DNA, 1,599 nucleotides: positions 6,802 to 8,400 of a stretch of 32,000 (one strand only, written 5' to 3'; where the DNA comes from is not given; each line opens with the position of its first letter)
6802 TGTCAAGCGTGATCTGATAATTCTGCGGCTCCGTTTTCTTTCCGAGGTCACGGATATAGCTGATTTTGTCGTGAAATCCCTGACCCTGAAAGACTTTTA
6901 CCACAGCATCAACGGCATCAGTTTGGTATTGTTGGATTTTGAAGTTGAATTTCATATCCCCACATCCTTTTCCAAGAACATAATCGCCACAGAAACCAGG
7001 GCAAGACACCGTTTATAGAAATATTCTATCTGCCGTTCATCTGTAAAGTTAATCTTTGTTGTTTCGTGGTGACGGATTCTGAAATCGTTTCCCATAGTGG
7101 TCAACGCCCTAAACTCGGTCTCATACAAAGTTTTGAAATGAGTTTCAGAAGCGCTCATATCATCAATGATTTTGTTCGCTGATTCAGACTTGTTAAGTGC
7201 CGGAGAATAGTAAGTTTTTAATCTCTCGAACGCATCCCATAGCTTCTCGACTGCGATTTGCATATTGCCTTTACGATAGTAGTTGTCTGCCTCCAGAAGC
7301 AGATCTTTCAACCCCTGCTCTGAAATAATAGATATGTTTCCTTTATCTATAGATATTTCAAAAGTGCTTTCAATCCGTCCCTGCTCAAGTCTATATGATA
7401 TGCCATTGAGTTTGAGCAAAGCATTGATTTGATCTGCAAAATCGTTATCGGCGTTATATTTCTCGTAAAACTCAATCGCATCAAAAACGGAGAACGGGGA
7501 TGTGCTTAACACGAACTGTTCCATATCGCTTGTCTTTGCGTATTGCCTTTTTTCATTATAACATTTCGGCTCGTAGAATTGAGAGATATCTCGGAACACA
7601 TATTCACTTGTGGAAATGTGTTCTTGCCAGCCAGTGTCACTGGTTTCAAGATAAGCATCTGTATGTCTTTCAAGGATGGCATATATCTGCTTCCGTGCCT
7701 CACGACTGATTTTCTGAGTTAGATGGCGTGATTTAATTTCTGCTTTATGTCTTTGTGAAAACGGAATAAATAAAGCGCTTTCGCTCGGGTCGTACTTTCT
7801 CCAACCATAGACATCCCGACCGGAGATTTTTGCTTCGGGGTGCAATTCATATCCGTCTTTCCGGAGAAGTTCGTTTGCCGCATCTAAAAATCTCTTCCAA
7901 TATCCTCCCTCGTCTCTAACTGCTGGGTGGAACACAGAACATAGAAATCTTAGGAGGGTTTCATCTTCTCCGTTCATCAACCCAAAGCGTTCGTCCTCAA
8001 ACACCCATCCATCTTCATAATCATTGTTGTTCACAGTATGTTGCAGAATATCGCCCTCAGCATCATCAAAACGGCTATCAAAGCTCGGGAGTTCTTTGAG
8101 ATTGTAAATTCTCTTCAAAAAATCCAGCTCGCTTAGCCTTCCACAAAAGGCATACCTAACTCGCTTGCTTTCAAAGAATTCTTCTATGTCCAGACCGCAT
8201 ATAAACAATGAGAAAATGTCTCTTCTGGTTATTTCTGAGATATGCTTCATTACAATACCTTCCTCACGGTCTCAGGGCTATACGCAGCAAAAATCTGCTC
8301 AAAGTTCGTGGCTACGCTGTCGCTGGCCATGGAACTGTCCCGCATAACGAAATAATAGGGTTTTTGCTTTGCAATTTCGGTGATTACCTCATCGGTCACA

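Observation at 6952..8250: AbiJ/HEPN-like gene wedged between mod and res, a PrrC-style guard arrangement in a type III system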

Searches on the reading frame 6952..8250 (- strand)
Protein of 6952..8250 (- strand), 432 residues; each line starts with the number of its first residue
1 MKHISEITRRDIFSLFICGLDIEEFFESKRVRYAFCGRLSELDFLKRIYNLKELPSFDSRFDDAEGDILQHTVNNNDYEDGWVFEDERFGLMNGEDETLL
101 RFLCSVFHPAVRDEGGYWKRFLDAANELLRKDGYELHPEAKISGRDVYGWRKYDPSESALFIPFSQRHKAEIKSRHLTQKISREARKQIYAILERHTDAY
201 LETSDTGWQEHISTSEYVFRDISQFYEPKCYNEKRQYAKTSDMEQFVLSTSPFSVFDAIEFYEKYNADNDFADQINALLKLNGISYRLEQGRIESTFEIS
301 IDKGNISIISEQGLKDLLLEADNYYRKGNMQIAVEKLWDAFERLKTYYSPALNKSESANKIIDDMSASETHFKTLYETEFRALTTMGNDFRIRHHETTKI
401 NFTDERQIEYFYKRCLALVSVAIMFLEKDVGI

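Call 5: search_protein_families(library=pfam, proteins=[window:6952-8250:-], max_evalue=0.1)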
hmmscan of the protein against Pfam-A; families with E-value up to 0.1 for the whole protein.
window:6952-8250:- (432 aa): 3 families
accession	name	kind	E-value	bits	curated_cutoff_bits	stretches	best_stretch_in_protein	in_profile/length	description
PF18860.6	AbiJ_NTD3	-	7.1e-53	178.9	32.5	1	4-158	2-143/167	AbiJ N-terminal domain 3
PF18863.6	AbiJ_NTD4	-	1.2e-11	45.7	34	1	163-294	2-135/152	AbiJ N-terminal domain 4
PF05942.16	PaREP1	-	0.0057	17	24.4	1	316-357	8-49/115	Archaeal PaREP1/PaREP8 family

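Call 6: search_protein_families(library=padloc, proteins=[window:6952-8250:-], max_evalue=0.1)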
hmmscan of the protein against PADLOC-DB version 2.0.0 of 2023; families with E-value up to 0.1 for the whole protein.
window:6952-8250:- (432 aa): 3 families
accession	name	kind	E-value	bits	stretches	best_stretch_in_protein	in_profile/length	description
PDLC04995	PDC-S32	-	4.3e-49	165.5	1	251-426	118-300/301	-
PDLC04997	PDC-S32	-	4.2e-07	27.9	1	163-293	9-144/285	-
PDLC04240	PDC-M01A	-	6.4e-07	26.3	1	42-116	35-109/639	-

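Call 7: search_protein_families(library=ncbifam, proteins=[window:6952-8250:-], max_evalue=0.1)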
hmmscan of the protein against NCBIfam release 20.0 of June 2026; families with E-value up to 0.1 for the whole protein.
window:6952-8250:- (432 aa): 0 families

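Call 8: search_solved_structures(query=window:6952-8250:-, max_evalue=10, show_alignments=2)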
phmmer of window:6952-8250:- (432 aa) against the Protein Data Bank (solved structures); distinct sequences matched with E-value up to 10: 5.
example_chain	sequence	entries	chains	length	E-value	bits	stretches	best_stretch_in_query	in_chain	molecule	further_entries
1g71_A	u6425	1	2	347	0.066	15.4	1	232-264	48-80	DNA PRIMASE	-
9f26_A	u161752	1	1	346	0.15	14.2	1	232-265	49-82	DNA primase small subunit PriS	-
9f28_A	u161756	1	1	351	0.15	14.2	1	232-265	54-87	DNA primase small subunit PriS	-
7w5z_O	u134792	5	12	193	0.29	13.3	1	171-280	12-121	Cytochrome c oxidase subunit TT15 | Mobilization protein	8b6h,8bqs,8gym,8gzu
1v33_A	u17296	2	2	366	0.36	13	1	232-265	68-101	DNA primase small subunit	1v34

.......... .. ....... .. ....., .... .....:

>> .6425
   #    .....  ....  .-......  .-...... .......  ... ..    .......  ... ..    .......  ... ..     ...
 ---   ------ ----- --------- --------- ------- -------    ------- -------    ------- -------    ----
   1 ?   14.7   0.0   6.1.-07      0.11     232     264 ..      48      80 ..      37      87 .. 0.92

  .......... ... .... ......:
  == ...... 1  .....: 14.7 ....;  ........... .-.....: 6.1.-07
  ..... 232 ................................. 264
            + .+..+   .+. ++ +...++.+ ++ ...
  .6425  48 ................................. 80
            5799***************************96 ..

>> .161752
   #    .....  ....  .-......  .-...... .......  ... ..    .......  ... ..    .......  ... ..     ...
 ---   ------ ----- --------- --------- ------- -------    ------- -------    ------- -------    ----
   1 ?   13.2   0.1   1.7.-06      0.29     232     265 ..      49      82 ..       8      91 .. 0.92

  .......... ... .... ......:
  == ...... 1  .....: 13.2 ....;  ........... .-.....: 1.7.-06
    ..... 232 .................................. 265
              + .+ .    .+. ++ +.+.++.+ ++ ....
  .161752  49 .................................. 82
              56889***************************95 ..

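Call 9: find_homologous_proteins(query=window:6952-8250:-)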
Query window:6952-8250:- (432 aa): 1229 proteins with E <= 0.001 among 5712 candidates; the best 120 are listed.
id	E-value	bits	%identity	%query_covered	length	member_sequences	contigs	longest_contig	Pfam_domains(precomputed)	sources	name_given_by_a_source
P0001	1.0e-289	978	100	100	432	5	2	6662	PF18863.7,PF18860.8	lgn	-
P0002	1.3e-208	711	72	99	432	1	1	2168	PF18863.7,PF18860.8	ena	-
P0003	4.1e-208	710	70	99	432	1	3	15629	PF18863.7,PF18860.8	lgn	-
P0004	3.5e-207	706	71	99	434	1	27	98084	PF18863.7,PF18860.8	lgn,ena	-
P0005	2.1e-206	704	71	99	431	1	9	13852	PF18863.7,PF18860.8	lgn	-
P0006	2.4e-206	704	71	100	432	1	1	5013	PF18863.7,PF18860.8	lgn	-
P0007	2.9e-204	697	69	99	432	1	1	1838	PF18863.7,PF18860.8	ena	-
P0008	3.6e-203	693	69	99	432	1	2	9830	PF18863.7,PF18860.8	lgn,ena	-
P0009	3.9e-203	693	69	99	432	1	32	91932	PF18863.7,PF18860.8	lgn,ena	-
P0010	7.7e-203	692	69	99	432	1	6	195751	PF18863.7,PF18860.8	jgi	-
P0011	2.0e-202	691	69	99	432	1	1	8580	PF18863.7,PF18860.8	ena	-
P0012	2.6e-202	690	69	99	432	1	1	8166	PF18863.7,PF18860.8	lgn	-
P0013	3.7e-202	690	69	99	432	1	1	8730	PF18863.7,PF18860.8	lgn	-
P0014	4.0e-202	690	69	99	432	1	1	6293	PF18863.7,PF18860.8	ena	-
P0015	5.6e-202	689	69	99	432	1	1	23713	PF18863.7,PF18860.8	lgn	-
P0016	1.7e-201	688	69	99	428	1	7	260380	PF18863.7,PF18860.8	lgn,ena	-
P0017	3.1e-201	687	69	99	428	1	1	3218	PF18863.7,PF18860.8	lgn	-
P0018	3.1e-201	687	72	96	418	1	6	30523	PF18863.7,PF18860.8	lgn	-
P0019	3.3e-201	687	69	99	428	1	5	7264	PF18863.7,PF18860.8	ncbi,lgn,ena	-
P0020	4.3e-201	686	68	100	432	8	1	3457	PF18863.7,PF18860.8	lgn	-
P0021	5.5e-201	686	70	96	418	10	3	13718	PF18863.7,PF18860.8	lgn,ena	-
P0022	6.4e-201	686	69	99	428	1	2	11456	PF18863.7,PF18860.8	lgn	-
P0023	1.2e-200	685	69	99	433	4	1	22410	PF18863.7,PF18860.8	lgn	-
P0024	1.3e-200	685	68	100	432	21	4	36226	PF18863.7,PF18860.8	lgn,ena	-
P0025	3.0e-200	684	67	99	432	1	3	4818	PF18863.7,PF18860.8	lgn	-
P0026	4.4e-200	683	68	99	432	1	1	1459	PF18863.7,PF18860.8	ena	-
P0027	5.5e-200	683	68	99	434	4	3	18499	PF18863.7,PF18860.8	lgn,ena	-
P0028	2.1e-199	681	67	100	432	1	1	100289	PF18863.7,PF18860.8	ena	-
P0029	6.8e-199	679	68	99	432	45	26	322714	PF18863.7,PF18860.8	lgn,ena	-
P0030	9.2e-199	679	68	99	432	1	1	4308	PF18863.7,PF18860.8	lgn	-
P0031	1.1e-198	679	68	99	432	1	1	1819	PF18860.8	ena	-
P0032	1.2e-198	678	67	100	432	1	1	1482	PF18863.7,PF18860.8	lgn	-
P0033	1.9e-198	678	70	96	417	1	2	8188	PF18863.7,PF18860.8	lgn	-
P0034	3.3e-198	677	69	99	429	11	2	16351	PF18863.7,PF18860.8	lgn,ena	-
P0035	5.2e-198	676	71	94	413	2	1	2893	PF18863.7,PF18860.8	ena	-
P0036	5.2e-198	676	67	99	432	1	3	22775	PF18863.7,PF18860.8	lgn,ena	-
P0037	5.8e-198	676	71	94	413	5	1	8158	PF18863.7,PF18860.8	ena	-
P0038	8.6e-198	676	67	99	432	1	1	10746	PF18863.7,PF18860.8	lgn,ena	-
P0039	3.1e-197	674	66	100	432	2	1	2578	PF18863.7,PF18860.8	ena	-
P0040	9.9e-197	672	67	99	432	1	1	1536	PF18863.7,PF18860.8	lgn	-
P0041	1.3e-196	672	67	99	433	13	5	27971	PF18863.7,PF18860.8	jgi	jgi:hypothetical protein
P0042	1.3e-196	672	69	96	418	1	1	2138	PF18863.7,PF18860.8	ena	-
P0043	1.8e-196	671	67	99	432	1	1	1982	PF18863.7,PF18860.8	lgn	-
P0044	4.1e-196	670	66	100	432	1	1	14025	PF18863.7,PF18860.8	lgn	-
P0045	4.7e-196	670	71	94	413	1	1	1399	PF18863.7,PF18860.8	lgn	-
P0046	5.2e-196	670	67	100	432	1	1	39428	PF18863.7,PF18860.8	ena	-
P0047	5.4e-196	670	66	99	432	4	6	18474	PF18863.7,PF18860.8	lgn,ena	-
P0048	6.1e-196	669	67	100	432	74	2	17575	PF18863.7,PF18860.8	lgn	-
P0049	7.5e-196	669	66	100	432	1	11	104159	PF18863.7,PF18860.8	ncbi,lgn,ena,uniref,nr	ncbi:hypothetical protein [Phascolarctobacterium succinatutens]|uniref:AbiJ-related protein n=1 Tax=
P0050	7.7e-196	669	71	94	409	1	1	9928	PF18863.7,PF18860.8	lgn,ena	-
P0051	1.5e-195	668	70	94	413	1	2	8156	PF18863.7,PF18860.8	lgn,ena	-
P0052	1.9e-195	668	66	100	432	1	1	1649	PF18863.7,PF18860.8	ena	-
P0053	2.1e-195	668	71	94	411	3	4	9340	PF18863.7,PF18860.8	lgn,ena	-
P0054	3.5e-195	667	67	99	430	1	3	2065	PF18863.7,PF18860.8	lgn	-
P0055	8.3e-195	666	69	96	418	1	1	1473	PF18863.7,PF18860.8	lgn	-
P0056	9.1e-195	666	66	100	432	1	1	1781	PF18860.8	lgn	-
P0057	9.8e-195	665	66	99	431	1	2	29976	PF18863.7,PF18860.8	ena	-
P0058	1.1e-194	665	66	100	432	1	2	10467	PF18863.7,PF18860.8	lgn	-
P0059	2.4e-194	664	66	100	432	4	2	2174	PF18863.7,PF18860.8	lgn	-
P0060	2.7e-194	664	66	99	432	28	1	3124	PF18863.7,PF18860.8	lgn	-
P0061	5.9e-194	663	67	99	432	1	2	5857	PF18863.7,PF18860.8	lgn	-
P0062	6.0e-194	663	66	99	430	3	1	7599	PF18863.7,PF18860.8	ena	-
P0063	6.8e-194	663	67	96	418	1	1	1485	PF18863.7,PF18860.8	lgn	-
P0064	9.0e-194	662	67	99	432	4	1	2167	PF18863.7,PF18860.8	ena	-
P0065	1.7e-193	661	66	100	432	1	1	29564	PF18863.7,PF18860.8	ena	-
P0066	2.1e-193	661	67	99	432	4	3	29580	PF18863.7,PF18860.8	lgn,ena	-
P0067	3.9e-193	660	67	99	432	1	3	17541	PF18863.7,PF18860.8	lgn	-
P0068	5.8e-193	660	66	100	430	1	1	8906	PF18863.7,PF18860.8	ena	-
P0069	6.7e-193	659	67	96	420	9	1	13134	PF18863.7,PF18860.8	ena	-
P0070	7.9e-193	659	66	100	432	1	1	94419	PF18863.7,PF18860.8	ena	-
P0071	8.4e-193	659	66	99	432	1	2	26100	PF18863.7,PF18860.8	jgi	jgi:hypothetical protein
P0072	8.6e-193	659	69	94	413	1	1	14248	PF18863.7,PF18860.8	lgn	-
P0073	1.4e-192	658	66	99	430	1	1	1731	PF18863.7,PF18860.8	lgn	-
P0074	1.9e-192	658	66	99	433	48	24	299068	PF18863.7,PF18860.8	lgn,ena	-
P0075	2.1e-192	658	66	100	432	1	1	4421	PF18860.8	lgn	-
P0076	1.1e-191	655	66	100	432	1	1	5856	PF18863.7,PF18860.8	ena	-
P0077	1.6e-191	655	66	99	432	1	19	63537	PF18863.7,PF18860.8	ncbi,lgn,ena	-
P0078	1.8e-191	655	67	99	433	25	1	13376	PF18863.7,PF18860.8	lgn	-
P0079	2.6e-191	654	67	96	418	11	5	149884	PF18863.7,PF18860.8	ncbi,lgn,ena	-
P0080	3.6e-191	654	65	99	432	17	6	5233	PF18863.7,PF18860.8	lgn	-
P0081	9.4e-191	652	67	96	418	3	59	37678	PF18863.7,PF18860.8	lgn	-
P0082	1.8e-190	651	67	96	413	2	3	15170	PF18863.7,PF18860.8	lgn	-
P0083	7.2e-190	649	65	99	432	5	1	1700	PF18863.7,PF18860.8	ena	-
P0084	1.6e-189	648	68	94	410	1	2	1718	PF18863.7,PF18860.8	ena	-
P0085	2.3e-189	648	67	94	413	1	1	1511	PF18863.7,PF18860.8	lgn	-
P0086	3.8e-189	647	65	99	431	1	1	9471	PF18863.7,PF18860.8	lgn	-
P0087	4.3e-189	647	67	94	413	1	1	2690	PF18860.8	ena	-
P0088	5.7e-189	647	66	96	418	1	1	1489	PF18863.7,PF18860.8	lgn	-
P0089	1.5e-188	645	66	96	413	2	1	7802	PF18860.8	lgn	-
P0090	1.6e-188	645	66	99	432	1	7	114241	PF18863.7,PF18860.8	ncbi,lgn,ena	-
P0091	1.8e-188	645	67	94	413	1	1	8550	PF18863.7,PF18860.8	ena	-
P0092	2.2e-188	645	67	94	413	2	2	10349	PF18863.7,PF18860.8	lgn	-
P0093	2.5e-188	644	65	99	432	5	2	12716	PF18863.7,PF18860.8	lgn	-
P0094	5.8e-188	643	67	95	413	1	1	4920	PF18863.7,PF18860.8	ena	-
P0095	7.2e-188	643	66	95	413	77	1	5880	PF18863.7,PF18860.8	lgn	-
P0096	1.0e-187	642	67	96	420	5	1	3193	PF18863.7,PF18860.8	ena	-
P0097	1.2e-187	642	67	95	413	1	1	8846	PF18863.7,PF18860.8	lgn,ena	-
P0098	1.2e-187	642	64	100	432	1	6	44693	PF18860.8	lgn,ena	-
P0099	1.9e-187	642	65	97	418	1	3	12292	PF18863.7,PF18860.8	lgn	-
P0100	2.0e-187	641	67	95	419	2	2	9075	PF18863.7,PF18860.8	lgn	-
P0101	2.1e-187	641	68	96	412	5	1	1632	PF18863.7,PF18860.8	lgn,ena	-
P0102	2.2e-187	641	65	96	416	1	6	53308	PF18863.7,PF18860.8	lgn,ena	-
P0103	3.2e-187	641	66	95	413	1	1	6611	PF18863.7,PF18860.8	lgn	-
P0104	6.0e-187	640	63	99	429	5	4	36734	PF18860.8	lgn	-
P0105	7.5e-187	640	66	95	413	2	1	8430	PF18860.8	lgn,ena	-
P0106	1.2e-186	639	64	99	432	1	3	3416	PF18863.7,PF18860.8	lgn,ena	-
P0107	2.1e-186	638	64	99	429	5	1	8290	PF18860.8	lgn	-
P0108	4.2e-186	637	66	96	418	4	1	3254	PF18863.7,PF18860.8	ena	-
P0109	1.2e-185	636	66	95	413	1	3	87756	PF18863.7,PF18860.8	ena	-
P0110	1.5e-185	635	66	95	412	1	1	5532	PF18863.7,PF18860.8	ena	-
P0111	1.8e-185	635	66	95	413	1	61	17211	PF18863.7,PF18860.8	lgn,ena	-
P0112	2.3e-185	635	65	94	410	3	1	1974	PF18863.7,PF18860.8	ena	-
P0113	3.3e-185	634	65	95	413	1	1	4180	PF18863.7,PF18860.8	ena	-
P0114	4.1e-185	634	66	95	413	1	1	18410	PF18863.7,PF18860.8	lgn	-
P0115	4.3e-185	634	66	95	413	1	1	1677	PF18863.7,PF18860.8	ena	-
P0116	7.8e-185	633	65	95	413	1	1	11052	PF18863.7,PF18860.8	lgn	-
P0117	1.2e-184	632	64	99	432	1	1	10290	PF18863.7,PF18860.8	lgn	-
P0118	1.9e-184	632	64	99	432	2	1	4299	PF18863.7,PF18860.8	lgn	-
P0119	2.7e-184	631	63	99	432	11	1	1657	PF18863.7,PF18860.8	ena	-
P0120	3.3e-184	631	65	99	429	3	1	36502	PF18863.7,PF18860.8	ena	-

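Call 11: find_encoding_contigs(protein=P0029, flank=8000, max_places=4)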
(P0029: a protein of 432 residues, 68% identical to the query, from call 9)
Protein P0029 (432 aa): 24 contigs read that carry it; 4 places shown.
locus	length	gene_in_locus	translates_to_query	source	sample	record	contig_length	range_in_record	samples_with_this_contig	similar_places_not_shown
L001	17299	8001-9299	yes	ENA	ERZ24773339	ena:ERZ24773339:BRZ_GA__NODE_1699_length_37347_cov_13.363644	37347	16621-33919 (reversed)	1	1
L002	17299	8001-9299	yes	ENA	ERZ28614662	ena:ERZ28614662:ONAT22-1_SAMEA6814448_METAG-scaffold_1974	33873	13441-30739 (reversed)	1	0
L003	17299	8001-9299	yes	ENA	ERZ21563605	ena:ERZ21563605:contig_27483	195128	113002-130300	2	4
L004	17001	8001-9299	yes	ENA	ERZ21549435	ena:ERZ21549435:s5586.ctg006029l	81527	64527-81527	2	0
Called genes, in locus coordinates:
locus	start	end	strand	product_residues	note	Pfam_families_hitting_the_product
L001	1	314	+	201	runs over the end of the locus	-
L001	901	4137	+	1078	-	PF00270:DEAD (faint), PF00176:SNF2-rel_dom, PF04851:ResIII, PF00271:Helicase_C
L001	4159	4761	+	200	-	PF14335:DUF4391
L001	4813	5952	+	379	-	-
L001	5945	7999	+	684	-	PF01555:N6_N4_Mtase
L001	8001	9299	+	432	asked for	PF18860:AbiJ_NTD3, PF18863:AbiJ_NTD4 (weak)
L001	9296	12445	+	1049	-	PF00270:DEAD (weak), PF04851:ResIII, PF19778:RE_endonuc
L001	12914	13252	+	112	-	-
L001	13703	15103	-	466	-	PF00512:HisKA, PF02518:HATPase_c, PF13589:HATPase_c_3 (weak)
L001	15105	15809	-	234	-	PF00072:Response_reg, PF00486:Trans_reg_C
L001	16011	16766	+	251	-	PF00005:ABC_tran, PF13304:AAA_21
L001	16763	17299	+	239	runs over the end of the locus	PF12730:ABC2_membrane_4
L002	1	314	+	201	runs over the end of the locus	-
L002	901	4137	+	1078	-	PF00270:DEAD (faint), PF00176:SNF2-rel_dom, PF04851:ResIII, PF00271:Helicase_C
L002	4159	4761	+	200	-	PF14335:DUF4391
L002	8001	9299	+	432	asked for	PF18860:AbiJ_NTD3, PF18863:AbiJ_NTD4 (weak)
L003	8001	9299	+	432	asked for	PF18860:AbiJ_NTD3, PF18863:AbiJ_NTD4 (weak)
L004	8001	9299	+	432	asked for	PF18860:AbiJ_NTD3, PF18863:AbiJ_NTD4 (weak)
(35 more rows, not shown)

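Call 12: find_encoding_contigs(protein=P0049, flank=8000, max_places=3)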
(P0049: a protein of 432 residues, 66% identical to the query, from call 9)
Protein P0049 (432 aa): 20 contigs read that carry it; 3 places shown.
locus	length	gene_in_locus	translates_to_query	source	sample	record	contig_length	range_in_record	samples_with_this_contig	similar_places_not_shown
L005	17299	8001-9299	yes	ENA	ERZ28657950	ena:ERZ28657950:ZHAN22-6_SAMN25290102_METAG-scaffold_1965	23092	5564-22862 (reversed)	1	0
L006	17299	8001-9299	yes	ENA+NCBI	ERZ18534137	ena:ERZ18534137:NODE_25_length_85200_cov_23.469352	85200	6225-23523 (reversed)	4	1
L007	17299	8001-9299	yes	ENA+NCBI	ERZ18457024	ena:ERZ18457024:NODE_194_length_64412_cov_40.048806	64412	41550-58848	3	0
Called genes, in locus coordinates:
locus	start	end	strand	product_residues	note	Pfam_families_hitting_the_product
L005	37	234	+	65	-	-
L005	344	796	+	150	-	PF00903:Glyoxalase, PF22677:Ble-like_N (weak), PF13669:Glyoxalase_4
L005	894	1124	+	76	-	PF13443:HTH_26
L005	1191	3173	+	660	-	-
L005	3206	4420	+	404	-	PF00271:Helicase_C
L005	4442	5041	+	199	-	PF14335:DUF4391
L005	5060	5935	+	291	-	PF01582:TIR, PF13676:TIR_2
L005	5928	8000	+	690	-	PF01555:N6_N4_Mtase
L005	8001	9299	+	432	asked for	PF18860:AbiJ_NTD3, PF18863:AbiJ_NTD4 (weak)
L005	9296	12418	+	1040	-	PF04851:ResIII, PF00270:DEAD (weak), PF19778:RE_endonuc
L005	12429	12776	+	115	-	PF04237:YjbR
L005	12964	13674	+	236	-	PF19842:YqeC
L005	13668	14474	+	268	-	-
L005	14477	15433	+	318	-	PF02625:XdhC_CoxI, PF13478:XdhC_C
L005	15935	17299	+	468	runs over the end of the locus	PF00860:Xan_ur_permease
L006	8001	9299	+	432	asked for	PF18860:AbiJ_NTD3, PF18863:AbiJ_NTD4 (weak)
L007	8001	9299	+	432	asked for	PF18860:AbiJ_NTD3, PF18863:AbiJ_NTD4 (weak)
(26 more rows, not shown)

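Call 24: find_related_loci(query=A1, collection=genome_contigs, flank=10000)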
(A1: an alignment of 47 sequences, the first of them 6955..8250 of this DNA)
Query A1 (432 aa) in genome_contigs; peptide patterns used: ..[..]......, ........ (x = any residue, [..] = any of these).
419 stretches matched a pattern; 390 encode a relative of the query (tblastn E <= 1e-3); the best 80 are kept; 80 distinct loci.
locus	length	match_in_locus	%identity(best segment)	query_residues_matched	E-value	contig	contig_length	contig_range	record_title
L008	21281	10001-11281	67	1-427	0e+0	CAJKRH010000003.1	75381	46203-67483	MAG TPA_asm: uncultured Ruminococcus sp. isolate ERR1190865-bin.22 genome assembly, contig: NODE_261_length_75381_cov_4.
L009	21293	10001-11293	68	1-431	0e+0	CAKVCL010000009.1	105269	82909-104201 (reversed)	MAG: uncultured Cellulosilyticum sp. isolate REFINED_METABAT215_TOP10_CONTIGS_1500_ASSEMBLY_K77_MERGED__Hadza_MoBio_hadz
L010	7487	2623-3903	67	1-427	0e+0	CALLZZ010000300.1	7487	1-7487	MAG TPA_asm: uncultured Clostridia bacterium isolate SRR1561995_bin.103_CONCOCT_v1.1_MAG genome assembly, contig: ERZ724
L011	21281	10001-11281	67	1-427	0e+0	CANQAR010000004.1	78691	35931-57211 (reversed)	MAG: uncultured Lachnospiraceae bacterium isolate Lapin-002__bin83 genome assembly, contig: Lapin-002__NODE_372_length_7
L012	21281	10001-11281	65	1-427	0e+0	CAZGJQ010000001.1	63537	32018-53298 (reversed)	MAG TPA_asm: uncultured Oscillospiraceae bacterium isolate SRP241341_co1_204 genome assembly, contig: NODE_580_length_63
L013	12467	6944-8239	64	1-432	0e+0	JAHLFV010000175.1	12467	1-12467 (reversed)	MAG: Candidatus Treponema excrementipullorum isolate Gambia15-2214 G3M40__C214431_L12467, whole genome shotgun sequence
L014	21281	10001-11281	63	1-427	0e+0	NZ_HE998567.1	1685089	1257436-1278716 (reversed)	Holdemania massiliensis AP2, whole genome shotgun sequence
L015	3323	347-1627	56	1-427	2e-176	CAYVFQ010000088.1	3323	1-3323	MAG TPA_asm: uncultured archaeon isolate SRP323688_co1_52 genome assembly, contig: NODE_37500_length_3323_cov_5.884027,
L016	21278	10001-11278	56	1-426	1e-166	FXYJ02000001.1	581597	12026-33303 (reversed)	Ruminococcaceae bacterium HV4-5-B5C genome assembly, contig: NODE_1_length_581597_cov_797.429_ID_1, whole genome shotgun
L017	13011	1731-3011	56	1-427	7e-165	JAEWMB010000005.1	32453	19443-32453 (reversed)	MAG: Bacillota bacterium isolate OH_PDB_117 k127_734052, whole genome shotgun sequence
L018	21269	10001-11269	55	4-426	1e-164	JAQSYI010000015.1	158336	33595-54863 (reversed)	MAG: Paenibacillaceae bacterium isolate L_E1_T20_A_bin.89 scaffold_102, whole genome shotgun sequence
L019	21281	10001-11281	55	1-427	4e-164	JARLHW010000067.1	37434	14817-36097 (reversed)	MAG: Desulfosporosinus sp. isolate MAG_CO4 MetaCoAG_Bin_4_sub_Oxic_k141_371843, whole genome shotgun sequence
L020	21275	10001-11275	57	1-427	2e-164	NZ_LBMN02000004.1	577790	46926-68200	Bacillus paralicheniformis strain KJ-16 contig_12, whole genome shotgun sequence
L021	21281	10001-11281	55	1-427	6e-164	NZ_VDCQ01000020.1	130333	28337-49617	Paenibacillus hemerocallicola strain KCTC 33185 RDPYD18112709_A.Scaf20, whole genome shotgun sequence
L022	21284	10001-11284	55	1-427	6e-164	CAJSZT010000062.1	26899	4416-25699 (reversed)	Lachnospiraceae bacterium isolate 4.CH94.Fmh genome assembly, contig: MGBC000001.62, whole genome shotgun sequence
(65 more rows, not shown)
